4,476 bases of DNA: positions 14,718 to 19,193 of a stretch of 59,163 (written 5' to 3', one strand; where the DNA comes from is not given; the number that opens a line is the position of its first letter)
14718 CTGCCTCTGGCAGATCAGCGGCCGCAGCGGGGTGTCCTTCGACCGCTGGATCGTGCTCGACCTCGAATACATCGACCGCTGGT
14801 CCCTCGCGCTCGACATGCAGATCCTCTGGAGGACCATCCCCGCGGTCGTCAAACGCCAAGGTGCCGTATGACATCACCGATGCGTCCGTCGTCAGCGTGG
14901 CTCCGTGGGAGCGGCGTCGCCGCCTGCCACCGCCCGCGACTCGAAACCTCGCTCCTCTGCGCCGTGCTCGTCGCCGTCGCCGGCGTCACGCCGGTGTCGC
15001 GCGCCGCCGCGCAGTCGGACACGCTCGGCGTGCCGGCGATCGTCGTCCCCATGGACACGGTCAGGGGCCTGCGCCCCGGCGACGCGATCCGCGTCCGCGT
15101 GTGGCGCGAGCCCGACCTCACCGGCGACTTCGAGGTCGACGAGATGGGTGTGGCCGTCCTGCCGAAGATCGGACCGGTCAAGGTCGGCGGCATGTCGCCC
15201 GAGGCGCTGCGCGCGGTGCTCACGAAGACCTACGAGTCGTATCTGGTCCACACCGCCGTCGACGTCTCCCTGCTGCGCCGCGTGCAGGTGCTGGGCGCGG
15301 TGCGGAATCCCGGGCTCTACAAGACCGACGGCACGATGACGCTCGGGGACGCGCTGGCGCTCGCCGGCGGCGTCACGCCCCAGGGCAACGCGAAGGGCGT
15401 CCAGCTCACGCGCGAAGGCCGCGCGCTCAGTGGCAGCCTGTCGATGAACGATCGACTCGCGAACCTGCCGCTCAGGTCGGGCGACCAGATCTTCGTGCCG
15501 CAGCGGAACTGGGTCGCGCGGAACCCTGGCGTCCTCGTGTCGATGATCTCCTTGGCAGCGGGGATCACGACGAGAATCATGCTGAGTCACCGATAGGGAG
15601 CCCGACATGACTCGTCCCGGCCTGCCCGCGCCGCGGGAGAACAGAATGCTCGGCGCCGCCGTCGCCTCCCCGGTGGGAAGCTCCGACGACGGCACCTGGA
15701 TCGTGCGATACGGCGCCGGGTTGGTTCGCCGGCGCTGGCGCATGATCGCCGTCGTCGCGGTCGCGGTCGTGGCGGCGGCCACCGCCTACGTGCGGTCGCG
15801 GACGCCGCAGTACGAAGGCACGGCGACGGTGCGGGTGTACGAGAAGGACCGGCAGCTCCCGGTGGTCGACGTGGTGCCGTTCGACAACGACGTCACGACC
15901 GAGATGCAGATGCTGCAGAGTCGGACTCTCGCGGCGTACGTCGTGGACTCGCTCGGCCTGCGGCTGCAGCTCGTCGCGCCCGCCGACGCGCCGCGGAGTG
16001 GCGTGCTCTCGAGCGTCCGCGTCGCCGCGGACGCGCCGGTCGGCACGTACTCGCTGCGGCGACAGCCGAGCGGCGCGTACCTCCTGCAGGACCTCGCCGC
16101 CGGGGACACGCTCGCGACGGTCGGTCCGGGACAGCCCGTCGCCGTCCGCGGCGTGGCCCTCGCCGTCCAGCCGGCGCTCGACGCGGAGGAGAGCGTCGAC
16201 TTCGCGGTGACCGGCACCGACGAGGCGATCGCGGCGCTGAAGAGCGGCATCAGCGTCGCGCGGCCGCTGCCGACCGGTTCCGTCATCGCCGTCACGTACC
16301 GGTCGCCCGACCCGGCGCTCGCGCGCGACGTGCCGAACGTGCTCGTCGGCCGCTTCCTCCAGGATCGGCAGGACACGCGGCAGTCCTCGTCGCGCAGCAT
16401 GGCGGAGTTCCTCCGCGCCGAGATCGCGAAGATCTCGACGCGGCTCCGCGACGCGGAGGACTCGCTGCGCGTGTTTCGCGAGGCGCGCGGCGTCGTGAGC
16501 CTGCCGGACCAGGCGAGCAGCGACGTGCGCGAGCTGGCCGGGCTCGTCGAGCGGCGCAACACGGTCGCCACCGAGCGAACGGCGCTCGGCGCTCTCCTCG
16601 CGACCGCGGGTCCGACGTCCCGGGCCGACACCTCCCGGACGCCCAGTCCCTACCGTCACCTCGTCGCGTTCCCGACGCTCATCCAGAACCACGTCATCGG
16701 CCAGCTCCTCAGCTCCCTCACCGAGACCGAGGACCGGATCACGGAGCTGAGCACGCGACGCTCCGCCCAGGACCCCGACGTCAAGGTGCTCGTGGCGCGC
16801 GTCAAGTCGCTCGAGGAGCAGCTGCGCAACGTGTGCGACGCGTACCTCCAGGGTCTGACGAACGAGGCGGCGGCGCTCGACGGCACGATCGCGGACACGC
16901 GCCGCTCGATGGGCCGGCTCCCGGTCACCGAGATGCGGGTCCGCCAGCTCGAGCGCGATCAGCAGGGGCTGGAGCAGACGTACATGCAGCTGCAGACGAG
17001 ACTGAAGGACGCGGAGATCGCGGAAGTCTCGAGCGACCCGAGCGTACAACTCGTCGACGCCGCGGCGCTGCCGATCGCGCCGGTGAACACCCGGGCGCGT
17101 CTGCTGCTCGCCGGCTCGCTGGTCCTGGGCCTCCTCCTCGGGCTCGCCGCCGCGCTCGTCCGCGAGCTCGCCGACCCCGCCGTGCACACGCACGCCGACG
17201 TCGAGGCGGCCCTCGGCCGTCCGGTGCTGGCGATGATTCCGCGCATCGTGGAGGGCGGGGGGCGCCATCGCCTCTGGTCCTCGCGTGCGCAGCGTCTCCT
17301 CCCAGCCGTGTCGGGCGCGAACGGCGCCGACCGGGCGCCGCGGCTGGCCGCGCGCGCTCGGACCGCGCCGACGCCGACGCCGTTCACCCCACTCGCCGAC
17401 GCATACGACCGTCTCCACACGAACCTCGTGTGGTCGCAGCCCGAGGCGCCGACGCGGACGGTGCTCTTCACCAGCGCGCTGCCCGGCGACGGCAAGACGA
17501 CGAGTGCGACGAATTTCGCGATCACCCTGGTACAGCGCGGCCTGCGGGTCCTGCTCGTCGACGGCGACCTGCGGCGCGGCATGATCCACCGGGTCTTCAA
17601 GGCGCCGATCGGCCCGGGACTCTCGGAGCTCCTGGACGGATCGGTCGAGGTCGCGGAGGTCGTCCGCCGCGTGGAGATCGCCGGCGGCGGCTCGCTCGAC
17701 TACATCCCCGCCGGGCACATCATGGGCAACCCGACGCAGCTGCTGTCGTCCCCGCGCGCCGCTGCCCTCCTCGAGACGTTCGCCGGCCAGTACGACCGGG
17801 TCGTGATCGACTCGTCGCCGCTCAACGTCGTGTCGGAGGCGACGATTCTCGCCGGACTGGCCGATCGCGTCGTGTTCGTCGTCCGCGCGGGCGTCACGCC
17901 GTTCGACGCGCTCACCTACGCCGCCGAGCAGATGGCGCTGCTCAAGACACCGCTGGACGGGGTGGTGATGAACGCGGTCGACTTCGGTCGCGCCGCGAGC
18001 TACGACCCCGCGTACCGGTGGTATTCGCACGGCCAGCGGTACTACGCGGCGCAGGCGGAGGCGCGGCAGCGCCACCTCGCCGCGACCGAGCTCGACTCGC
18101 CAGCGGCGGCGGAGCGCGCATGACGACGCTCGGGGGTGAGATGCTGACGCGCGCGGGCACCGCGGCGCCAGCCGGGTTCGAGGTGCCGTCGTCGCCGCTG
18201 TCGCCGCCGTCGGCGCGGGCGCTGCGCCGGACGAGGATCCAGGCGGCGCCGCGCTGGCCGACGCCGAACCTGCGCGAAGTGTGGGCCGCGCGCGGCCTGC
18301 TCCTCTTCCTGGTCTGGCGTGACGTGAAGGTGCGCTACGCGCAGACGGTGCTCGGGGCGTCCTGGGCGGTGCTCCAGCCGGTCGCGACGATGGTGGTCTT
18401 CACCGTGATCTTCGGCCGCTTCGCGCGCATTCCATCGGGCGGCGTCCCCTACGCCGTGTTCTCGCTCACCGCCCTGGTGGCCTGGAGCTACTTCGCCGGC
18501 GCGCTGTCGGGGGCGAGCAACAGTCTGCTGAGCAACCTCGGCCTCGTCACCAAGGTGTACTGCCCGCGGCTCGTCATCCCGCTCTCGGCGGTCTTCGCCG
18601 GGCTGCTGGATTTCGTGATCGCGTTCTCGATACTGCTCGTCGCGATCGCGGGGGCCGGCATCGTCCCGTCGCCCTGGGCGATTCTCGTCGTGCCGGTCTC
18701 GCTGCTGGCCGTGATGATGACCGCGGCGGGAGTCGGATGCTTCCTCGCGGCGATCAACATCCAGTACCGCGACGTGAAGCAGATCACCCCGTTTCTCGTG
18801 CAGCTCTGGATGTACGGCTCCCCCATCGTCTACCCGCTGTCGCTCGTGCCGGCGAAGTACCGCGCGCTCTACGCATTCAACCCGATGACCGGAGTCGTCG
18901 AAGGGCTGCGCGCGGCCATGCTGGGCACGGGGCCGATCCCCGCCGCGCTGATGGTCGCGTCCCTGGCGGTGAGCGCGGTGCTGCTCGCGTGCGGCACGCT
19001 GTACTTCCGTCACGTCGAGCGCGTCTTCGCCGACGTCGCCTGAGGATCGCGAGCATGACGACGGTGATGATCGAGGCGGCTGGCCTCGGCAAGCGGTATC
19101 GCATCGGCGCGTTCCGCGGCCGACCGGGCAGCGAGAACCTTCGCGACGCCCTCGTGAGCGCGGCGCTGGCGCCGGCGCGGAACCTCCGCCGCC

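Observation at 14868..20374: Hybrid export module: Wza/Wzc (OPX + PCP-2a BY-kinase) translationally coupled to a Wzm/Wzt ABC exporter; no Wzx flippase seen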

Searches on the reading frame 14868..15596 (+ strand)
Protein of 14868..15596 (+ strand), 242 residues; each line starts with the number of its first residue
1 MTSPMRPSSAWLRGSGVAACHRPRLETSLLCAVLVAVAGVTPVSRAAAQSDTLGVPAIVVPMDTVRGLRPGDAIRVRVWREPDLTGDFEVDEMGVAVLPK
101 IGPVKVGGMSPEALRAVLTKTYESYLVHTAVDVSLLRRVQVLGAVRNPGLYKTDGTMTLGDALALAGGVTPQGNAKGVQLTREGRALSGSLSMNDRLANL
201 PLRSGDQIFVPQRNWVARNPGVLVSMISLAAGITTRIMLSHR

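Call 6: search_protein_families(library=pfam, proteins=[window:14868-15596:+], max_evalue=0.01)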
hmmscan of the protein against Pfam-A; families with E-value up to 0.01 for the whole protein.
window:14868-15596:+ (242 aa): 3 families
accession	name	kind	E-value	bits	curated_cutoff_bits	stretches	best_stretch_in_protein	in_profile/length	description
PF02563.21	Poly_export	-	1.7e-16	60.6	28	1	68-135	9-76/77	Polysaccharide biosynthesis/export protein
PF10531.15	SLBB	-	8.2e-14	51.6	27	1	138-185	1-47/55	SLBB domain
PF22461.2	SLBB_2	-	3.1e-11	43.7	27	1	138-210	2-79/79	SLBB domain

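Call 41: search_protein_families(library=ncbifam, proteins=[window:14868-15596:+], max_evalue=0.001)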
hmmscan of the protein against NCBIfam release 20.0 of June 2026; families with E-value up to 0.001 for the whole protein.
window:14868-15596:+ (242 aa): 4 families
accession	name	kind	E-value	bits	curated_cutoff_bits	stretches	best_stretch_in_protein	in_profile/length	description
TIGR03028.1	EpsE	equivalog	6.3e-20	71.5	262.65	1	68-210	4-159/239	polysaccharide export protein EpsE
TIGR03027.2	pepcterm_export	equivalog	3e-14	53.1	180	1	70-213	7-167/169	XrtA/PEP-CTERM system exopolysaccharide export protein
NF041843.1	EpsY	equivalog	5.1e-11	42.2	320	1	29-178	19-169/211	exopolysaccharide export protein EpsY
NF011658.0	PRK15078.1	subfamily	4.1e-10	39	333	1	71-213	90-252/380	polysaccharide export protein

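Call 78: find_homologous_proteins(query=window:14868-15596:+, max_evalue=1e-10)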
Query window:14868-15596:+ (242 aa): 629 proteins with E <= 1e-10 among 4876 candidates; the best 120 are listed.
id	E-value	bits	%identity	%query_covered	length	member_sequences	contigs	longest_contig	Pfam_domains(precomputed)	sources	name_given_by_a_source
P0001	4.6e-151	519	100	100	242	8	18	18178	PF10531.16,PF02563.22,PF22461.3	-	-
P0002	1.7e-103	363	71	97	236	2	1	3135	PF10531.16,PF02563.22,PF22461.3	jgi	jgi:polysaccharide export outer membrane protein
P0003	7.1e-69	250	58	84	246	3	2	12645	PF10531.16,PF02563.22,PF22461.3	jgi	jgi:protein involved in polysaccharide export with SLBB domain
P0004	1.6e-67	245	57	86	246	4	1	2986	PF10531.16,PF02563.22,PF22461.3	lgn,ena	-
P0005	6.7e-60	220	54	72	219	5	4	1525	PF10531.16,PF02563.22,PF22461.3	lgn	-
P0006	2.8e-59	218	53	82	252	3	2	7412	PF10531.16,PF02563.22,PF22461.3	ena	-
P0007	3.7e-59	218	49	92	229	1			PF10531.16,PF02563.22,PF22461.3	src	-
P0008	3.9e-59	218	57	71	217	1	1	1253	PF10531.16,PF02563.22,PF22461.3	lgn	-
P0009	4.2e-59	218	52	89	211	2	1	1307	PF10531.16,PF02563.22,PF22461.3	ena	-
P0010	4.3e-59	218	58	74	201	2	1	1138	PF10531.16,PF02563.22,PF22461.3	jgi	-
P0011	4.5e-59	218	49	88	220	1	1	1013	PF10531.16,PF02563.22,PF22461.3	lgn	-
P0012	5.5e-59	217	58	74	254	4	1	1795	PF10531.16,PF02563.22,PF22461.3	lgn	-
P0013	9.0e-59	217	55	72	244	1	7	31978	PF10531.16,PF02563.22,PF22461.3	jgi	jgi:polysaccharide export outer membrane protein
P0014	9.0e-59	217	57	71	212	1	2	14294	PF10531.16,PF02563.22,PF22461.3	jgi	jgi:protein involved in polysaccharide export with SLBB domain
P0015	9.6e-59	217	57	74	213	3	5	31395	PF10531.16,PF02563.22,PF22461.3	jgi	jgi:polysaccharide export outer membrane protein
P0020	3.4e-58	215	52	86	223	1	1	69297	PF10531.16,PF02563.22,PF22461.3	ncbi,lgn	ncbi:MAG TPA: polysaccharide biosynthesis/export family protein [Gemmatimonadaceae bacterium]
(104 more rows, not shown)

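Call 80: find_encoding_contigs(protein=P0002, flank=10000, max_places=3)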
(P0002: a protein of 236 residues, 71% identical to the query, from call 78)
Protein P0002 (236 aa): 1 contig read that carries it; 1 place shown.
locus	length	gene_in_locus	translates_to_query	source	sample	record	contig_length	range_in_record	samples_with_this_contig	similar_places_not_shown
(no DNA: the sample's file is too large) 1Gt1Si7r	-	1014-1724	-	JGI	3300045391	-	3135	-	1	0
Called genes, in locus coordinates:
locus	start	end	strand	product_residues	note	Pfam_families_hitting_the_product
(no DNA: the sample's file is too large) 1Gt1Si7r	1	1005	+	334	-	?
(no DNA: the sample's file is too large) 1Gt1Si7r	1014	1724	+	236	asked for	PF02563:Poly_export, PF10531:SLBB, PF22461:SLBB_2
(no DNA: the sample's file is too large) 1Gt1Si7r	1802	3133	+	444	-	?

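Call 81: find_encoding_contigs(protein=P0003, flank=10000, max_places=3)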
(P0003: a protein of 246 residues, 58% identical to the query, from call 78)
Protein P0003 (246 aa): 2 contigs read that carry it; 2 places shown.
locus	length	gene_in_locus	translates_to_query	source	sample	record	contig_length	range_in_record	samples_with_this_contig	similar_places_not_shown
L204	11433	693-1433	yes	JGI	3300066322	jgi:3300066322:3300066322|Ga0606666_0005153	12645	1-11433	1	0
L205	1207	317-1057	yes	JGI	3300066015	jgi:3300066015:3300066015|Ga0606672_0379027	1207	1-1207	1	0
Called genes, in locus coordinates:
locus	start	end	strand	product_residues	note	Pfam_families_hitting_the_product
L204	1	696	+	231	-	?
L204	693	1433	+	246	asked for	PF02563:Poly_export, PF10531:SLBB, PF22461:SLBB_2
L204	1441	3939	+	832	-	PF13614:AAA_31 (faint), PF13807:GNVR, PF01656:CbiA (weak)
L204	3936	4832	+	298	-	PF01061:ABC2_membrane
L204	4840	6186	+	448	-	PF00005:ABC_tran, PF13304:AAA_21 (faint), PF14524:Wzt_C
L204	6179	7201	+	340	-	PF00535:Glycos_transf_2, PF10111:Glyco_tranf_2_2, PF13641:Glyco_tranf_2_3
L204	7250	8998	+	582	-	PF00535:Glycos_transf_2, PF10111:Glyco_tranf_2_2 (weak), PF13641:Glyco_tranf_2_3, PF01522:Polysacc_deac_1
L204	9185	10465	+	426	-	PF01757:Acyl_transf_3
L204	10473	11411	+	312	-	PF00535:Glycos_transf_2, PF10111:Glyco_tranf_2_2, PF13641:Glyco_tranf_2_3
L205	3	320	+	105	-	?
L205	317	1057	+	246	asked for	PF02563:Poly_export, PF10531:SLBB, PF22461:SLBB_2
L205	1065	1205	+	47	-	?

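Call 85: find_encoding_contigs(protein=P0013, flank=10000, max_places=1)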
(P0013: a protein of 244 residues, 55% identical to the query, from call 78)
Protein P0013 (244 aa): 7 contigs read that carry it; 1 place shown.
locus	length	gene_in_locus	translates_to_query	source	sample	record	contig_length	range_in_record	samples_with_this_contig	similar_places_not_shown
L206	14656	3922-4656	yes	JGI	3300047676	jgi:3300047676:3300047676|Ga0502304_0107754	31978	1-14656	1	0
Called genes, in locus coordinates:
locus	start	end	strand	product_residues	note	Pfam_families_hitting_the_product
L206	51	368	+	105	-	-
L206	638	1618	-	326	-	PF03741:TerC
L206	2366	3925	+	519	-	PF13727:CoA_binding_3, PF02397:Bac_transf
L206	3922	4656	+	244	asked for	PF02563:Poly_export, PF10531:SLBB, PF22461:SLBB_2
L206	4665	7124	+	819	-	PF13807:GNVR, PF01656:CbiA (weak), PF13614:AAA_31 (weak)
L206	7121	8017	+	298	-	PF01061:ABC2_membrane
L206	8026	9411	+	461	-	PF00005:ABC_tran, PF13304:AAA_21 (faint), PF14524:Wzt_C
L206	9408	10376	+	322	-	PF00535:Glycos_transf_2, PF10111:Glyco_tranf_2_2, PF13641:Glyco_tranf_2_3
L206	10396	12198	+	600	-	PF13641:Glyco_tranf_2_3, PF00535:Glycos_transf_2, PF10111:Glyco_tranf_2_2 (faint), PF13632:Glyco_trans_2_3 (weak), PF02709:Glyco_transf_7C (weak), PF01522:Polysacc_deac_1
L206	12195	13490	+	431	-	PF01757:Acyl_transf_3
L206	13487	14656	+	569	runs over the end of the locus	PF00535:Glycos_transf_2, PF10111:Glyco_tranf_2_2, PF13641:Glyco_tranf_2_3, PF13489:Methyltransf_23, PF08241:Methyltransf_11, PF08242:Methyltransf_12 (weak)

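Call 86: find_encoding_contigs(protein=P0015, flank=10000, max_places=1)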
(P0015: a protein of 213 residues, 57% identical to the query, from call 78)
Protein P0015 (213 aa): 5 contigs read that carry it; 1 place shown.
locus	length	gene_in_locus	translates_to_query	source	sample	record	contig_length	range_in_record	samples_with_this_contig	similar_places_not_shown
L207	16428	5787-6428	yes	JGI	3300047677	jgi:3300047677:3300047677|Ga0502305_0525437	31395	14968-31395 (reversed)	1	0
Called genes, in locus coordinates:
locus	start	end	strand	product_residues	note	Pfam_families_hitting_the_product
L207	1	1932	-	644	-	?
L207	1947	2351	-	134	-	-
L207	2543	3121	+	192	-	PF00210:Ferritin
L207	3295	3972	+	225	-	PF01613:Flavin_Reduct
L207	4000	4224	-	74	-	-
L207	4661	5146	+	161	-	-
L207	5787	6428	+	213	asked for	PF02563:Poly_export, PF10531:SLBB, PF22461:SLBB_2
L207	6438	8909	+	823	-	PF02706:Wzz, PF13807:GNVR, PF01656:CbiA (weak), PF09140:MipZ (faint), PF10609:ParA (weak), PF13614:AAA_31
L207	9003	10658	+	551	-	PF13727:CoA_binding_3, PF02397:Bac_transf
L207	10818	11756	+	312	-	PF01073:3Beta_HSD (weak), PF01370:Epimerase, PF16363:GDP_Man_Dehyd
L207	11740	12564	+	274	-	PF03808:Glyco_tran_WecG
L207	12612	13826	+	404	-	PF13439:Glyco_transf_4, PF13579:Glyco_trans_4_4, PF20706:GT4-conflict, PF00534:Glycos_transf_1, PF13692:Glyco_trans_1_4, PF13524:Glyco_trans_1_2 (weak)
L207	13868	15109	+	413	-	-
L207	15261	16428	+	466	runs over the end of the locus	PF04932:Wzy_C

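Call 87: find_encoding_contigs(protein=P0020, flank=10000, max_places=1)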
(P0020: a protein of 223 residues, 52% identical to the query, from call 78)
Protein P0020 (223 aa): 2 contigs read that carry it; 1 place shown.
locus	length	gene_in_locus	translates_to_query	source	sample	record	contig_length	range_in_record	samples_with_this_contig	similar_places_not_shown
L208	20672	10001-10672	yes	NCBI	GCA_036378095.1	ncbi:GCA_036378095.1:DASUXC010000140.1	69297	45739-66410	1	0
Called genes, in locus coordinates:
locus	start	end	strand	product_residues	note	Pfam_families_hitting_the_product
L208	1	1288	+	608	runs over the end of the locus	PF00535:Glycos_transf_2, PF10111:Glyco_tranf_2_2, PF13641:Glyco_tranf_2_3, PF02709:Glyco_transf_7C (weak), PF01522:Polysacc_deac_1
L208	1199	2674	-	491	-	PF01943:Polysacc_synt, PF13440:Polysacc_synt_3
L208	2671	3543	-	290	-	PF00535:Glycos_transf_2, PF13641:Glyco_tranf_2_3, PF10111:Glyco_tranf_2_2 (weak)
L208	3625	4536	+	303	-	PF01522:Polysacc_deac_1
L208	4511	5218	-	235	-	PF13489:Methyltransf_23 (weak), PF08241:Methyltransf_11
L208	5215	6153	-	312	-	PF00535:Glycos_transf_2, PF10111:Glyco_tranf_2_2, PF13641:Glyco_tranf_2_3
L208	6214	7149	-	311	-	PF00535:Glycos_transf_2, PF10111:Glyco_tranf_2_2, PF13641:Glyco_tranf_2_3, PF13632:Glyco_trans_2_3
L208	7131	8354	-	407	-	PF20706:GT4-conflict (weak), PF00534:Glycos_transf_1, PF13692:Glyco_trans_1_4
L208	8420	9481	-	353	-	PF01073:3Beta_HSD, PF01370:Epimerase, PF03435:Sacchrp_dh_NADP, PF04321:RmlD_sub_bind, PF13460:NAD_binding_10, PF16363:GDP_Man_Dehyd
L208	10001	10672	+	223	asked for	PF02563:Poly_export, PF10531:SLBB, PF22461:SLBB_2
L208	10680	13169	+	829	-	PF02706:Wzz, PF13807:GNVR, PF01656:CbiA, PF10609:ParA (weak), PF13614:AAA_31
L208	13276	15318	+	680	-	PF13727:CoA_binding_3, PF02397:Bac_transf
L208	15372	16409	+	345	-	PF01370:Epimerase, PF01073:3Beta_HSD, PF07993:NAD_binding_4 (faint), PF16363:GDP_Man_Dehyd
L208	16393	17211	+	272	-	PF03808:Glyco_tran_WecG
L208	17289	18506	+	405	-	PF13439:Glyco_transf_4, PF00534:Glycos_transf_1, PF13692:Glyco_trans_1_4, PF13524:Glyco_trans_1_2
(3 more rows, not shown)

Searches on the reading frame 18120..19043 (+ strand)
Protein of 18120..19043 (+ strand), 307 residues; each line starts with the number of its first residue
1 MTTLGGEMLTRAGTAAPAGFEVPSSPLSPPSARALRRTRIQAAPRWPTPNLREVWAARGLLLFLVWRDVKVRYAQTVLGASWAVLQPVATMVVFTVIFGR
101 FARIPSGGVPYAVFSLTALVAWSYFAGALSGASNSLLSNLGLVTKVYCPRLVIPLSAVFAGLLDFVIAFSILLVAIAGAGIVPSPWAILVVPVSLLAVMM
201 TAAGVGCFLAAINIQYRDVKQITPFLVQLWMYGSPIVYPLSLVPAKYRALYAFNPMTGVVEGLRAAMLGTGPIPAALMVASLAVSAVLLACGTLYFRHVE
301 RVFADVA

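Call 6: search_protein_families(library=pfam, proteins=[window:18120-19043:+], max_evalue=0.01)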
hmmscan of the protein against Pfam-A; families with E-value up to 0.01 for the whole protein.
window:18120-19043:+ (307 aa): 1 family
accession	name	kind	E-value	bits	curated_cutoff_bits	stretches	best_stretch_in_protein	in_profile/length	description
PF01061.29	ABC2_membrane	-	9e-18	65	26.9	1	61-268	3-211/211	ABC-2 type transporter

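Call 41: search_protein_families(library=ncbifam, proteins=[window:18120-19043:+], max_evalue=0.001)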
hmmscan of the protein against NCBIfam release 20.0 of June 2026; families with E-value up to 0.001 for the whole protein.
window:18120-19043:+ (307 aa): 3 families
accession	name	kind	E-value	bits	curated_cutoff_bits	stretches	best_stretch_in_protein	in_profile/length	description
NF050109.1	galactan_ABC_perm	equivalog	8.2e-18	64.9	380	1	50-290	13-257/272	galactan export ABC transporter permease subunit Wzm/RfbD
NF050053.1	CapPschTportKpsM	equivalog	2e-17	64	300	1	63-297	7-248/257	capsule polysaccharide transporter KpsM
NF011648.0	PRK15066.1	subfamily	8.4e-06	25.5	225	1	83-295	28-247/257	ABC transporter permease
